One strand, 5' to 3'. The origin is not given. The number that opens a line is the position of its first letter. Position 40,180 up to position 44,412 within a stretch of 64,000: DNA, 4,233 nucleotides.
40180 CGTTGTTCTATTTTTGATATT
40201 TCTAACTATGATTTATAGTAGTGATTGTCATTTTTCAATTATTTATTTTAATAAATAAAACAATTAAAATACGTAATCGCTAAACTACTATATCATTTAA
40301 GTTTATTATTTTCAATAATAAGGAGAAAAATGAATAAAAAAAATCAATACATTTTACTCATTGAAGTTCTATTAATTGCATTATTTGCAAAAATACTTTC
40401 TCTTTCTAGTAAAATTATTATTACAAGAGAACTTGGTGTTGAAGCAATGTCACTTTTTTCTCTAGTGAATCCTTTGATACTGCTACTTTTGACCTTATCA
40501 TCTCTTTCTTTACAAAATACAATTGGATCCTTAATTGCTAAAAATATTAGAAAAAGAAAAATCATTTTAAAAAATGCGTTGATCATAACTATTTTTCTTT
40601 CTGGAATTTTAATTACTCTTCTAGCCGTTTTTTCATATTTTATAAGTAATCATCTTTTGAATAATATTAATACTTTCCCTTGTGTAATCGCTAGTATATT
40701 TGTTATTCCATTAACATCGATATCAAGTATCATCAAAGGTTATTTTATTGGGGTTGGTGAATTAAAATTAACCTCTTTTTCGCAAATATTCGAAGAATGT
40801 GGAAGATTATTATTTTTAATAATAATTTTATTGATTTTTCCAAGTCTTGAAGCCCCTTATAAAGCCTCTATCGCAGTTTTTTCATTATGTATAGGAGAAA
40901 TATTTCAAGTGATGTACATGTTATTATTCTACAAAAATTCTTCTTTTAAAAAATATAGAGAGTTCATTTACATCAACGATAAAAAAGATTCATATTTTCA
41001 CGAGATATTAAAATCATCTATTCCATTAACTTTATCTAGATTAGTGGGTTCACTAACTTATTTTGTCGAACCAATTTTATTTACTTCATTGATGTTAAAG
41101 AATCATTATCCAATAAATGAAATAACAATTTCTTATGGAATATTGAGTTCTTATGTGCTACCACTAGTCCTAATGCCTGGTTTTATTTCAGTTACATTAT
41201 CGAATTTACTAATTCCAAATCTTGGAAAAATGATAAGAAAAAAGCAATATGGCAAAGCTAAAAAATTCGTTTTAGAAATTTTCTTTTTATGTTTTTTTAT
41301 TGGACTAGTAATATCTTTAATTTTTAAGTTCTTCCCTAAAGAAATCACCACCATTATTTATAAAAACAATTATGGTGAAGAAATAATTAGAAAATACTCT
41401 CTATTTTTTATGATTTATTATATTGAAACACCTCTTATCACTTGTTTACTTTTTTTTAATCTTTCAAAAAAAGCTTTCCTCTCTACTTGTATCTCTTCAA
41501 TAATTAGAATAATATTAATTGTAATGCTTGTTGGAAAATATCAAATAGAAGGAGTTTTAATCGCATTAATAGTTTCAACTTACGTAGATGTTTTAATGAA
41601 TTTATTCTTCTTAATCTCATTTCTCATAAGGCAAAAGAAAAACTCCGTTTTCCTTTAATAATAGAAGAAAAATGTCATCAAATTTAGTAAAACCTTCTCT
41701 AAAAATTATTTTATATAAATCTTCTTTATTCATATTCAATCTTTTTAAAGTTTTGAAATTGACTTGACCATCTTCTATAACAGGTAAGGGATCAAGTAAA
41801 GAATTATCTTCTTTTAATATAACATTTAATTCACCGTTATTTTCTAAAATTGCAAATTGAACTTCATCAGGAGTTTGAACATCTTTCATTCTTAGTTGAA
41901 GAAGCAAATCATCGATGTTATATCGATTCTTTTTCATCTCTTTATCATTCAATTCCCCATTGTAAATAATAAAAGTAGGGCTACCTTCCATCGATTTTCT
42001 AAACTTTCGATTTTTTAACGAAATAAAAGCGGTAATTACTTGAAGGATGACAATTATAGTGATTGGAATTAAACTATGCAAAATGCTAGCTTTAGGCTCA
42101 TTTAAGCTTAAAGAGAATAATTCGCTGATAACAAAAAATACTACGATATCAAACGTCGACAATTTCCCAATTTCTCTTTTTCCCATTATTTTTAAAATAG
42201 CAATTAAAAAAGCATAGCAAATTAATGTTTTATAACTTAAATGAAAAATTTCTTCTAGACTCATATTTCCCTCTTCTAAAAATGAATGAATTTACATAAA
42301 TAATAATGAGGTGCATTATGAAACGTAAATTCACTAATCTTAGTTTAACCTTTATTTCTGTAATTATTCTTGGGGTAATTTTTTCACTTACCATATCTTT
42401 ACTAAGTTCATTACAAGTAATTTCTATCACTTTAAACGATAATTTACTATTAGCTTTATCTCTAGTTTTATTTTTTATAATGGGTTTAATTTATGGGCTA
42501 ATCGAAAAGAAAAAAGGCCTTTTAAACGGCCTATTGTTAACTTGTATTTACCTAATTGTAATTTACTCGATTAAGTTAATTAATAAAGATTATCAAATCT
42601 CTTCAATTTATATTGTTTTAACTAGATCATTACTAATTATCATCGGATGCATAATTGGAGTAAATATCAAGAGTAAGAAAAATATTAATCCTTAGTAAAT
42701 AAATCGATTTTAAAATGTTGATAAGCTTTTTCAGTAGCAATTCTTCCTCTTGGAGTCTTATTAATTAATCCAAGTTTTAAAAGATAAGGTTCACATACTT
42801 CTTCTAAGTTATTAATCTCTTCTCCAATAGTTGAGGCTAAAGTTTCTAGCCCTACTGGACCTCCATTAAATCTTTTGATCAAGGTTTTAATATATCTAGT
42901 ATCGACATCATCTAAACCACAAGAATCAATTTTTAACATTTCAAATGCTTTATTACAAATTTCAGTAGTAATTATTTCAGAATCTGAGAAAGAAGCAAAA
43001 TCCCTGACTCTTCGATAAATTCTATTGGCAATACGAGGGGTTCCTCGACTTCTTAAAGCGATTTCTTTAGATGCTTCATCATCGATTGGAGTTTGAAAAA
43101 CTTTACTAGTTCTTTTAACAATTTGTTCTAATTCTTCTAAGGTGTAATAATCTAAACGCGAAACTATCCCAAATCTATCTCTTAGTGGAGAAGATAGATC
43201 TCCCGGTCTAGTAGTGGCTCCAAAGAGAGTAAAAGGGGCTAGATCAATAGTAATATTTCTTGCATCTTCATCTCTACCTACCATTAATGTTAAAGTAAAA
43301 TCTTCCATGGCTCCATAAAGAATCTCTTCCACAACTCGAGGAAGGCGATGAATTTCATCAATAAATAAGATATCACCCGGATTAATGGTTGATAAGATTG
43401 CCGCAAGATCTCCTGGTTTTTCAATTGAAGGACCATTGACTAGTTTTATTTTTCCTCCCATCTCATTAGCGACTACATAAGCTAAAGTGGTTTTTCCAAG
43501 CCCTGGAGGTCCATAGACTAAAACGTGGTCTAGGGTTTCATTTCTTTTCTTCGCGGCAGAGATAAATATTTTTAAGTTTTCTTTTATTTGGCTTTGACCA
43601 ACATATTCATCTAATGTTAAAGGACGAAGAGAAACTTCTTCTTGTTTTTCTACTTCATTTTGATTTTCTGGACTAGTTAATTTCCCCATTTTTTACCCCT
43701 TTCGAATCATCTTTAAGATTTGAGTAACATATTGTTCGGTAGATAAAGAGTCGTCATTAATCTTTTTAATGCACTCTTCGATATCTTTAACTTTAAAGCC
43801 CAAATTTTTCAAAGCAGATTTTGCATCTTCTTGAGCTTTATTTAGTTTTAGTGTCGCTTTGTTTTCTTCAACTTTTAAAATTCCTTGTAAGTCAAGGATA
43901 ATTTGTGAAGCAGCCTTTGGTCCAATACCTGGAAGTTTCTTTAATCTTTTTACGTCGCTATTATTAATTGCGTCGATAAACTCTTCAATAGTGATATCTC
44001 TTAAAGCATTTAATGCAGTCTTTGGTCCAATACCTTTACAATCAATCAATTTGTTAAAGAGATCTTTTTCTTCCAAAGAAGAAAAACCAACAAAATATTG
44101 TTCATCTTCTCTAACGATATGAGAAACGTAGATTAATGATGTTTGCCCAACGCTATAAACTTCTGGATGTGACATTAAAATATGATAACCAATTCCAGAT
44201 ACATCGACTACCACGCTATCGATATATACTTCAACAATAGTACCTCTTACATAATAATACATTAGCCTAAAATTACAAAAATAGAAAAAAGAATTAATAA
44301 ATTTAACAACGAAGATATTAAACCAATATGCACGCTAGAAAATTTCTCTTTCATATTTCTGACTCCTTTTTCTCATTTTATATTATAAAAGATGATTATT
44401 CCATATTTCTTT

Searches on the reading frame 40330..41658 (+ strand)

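Call 51: search_protein_families(library=pfam, proteins=[window:40330-41658:+], max_evalue=0.000001)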
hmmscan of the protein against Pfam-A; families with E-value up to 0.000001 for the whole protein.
window:40330-41658:+ (442 aa): 1 family
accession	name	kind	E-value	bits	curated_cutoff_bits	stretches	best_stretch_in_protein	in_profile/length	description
PF01943.22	Polysacc_synt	-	7e-17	62.2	28.2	1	14-301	9-273/274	Polysaccharide biosynthesis protein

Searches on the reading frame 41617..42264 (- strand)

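Call 51: search_protein_families(library=pfam, proteins=[window:41617-42264:-], max_evalue=0.000001)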
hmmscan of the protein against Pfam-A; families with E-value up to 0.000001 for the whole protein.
window:41617-42264:- (215 aa): 1 family
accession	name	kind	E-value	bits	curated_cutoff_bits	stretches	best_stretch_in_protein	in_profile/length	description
PF04239.17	DUF421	-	1.6e-32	112.1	23.6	1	83-201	1-126/129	YetF C-terminal domain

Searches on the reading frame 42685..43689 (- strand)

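Call 51: search_protein_families(library=pfam, proteins=[window:42685-43689:-], max_evalue=0.000001)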
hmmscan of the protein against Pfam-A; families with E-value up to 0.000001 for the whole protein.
window:42685-43689:- (334 aa): 5 families
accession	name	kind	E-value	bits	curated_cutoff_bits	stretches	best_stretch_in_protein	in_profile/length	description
PF05496.18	RuvB_N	-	1.2e-72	243.3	27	1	21-179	1-159/159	Holliday junction DNA helicase RuvB P-loop domain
PF17864.7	AAA_lid_4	-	4.5e-28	97.3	27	1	182-255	1-74/74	RuvB AAA lid domain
PF05491.19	RuvB_C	-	4.4e-26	91.1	24.7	1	257-327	2-72/72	RuvB C-terminal winged helix domain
PF00004.35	AAA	-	2.8e-20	73.5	21.2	1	56-179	1-129/131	ATPase family associated with various cellular activities (AAA)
PF07728.20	AAA_5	-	8.3e-10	39.2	22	1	55-173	1-139/139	AAA domain (dynein-related subfamily)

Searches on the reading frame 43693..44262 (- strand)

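Call 51: search_protein_families(library=pfam, proteins=[window:43693-44262:-], max_evalue=0.000001)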
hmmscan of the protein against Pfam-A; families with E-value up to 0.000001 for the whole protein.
window:43693-44262:- (189 aa): 4 families
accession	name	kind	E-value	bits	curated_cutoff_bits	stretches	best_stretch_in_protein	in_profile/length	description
PF14520.12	HHH_5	-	3.2e-14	53.6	27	1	69-126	1-56/57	Helix-hairpin-helix domain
PF01330.27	RuvA_N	-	3.3e-14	53.2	23.6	1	1-55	1-57/61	RuvA N terminal domain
PF07499.19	RuvA_C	-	7.2e-08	33.2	24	1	143-184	2-44/47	RuvA, C-terminal domain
PF00633.29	HHH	-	5.4e-07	29.6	24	0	97-122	3-28/30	Helix-hairpin-helix motif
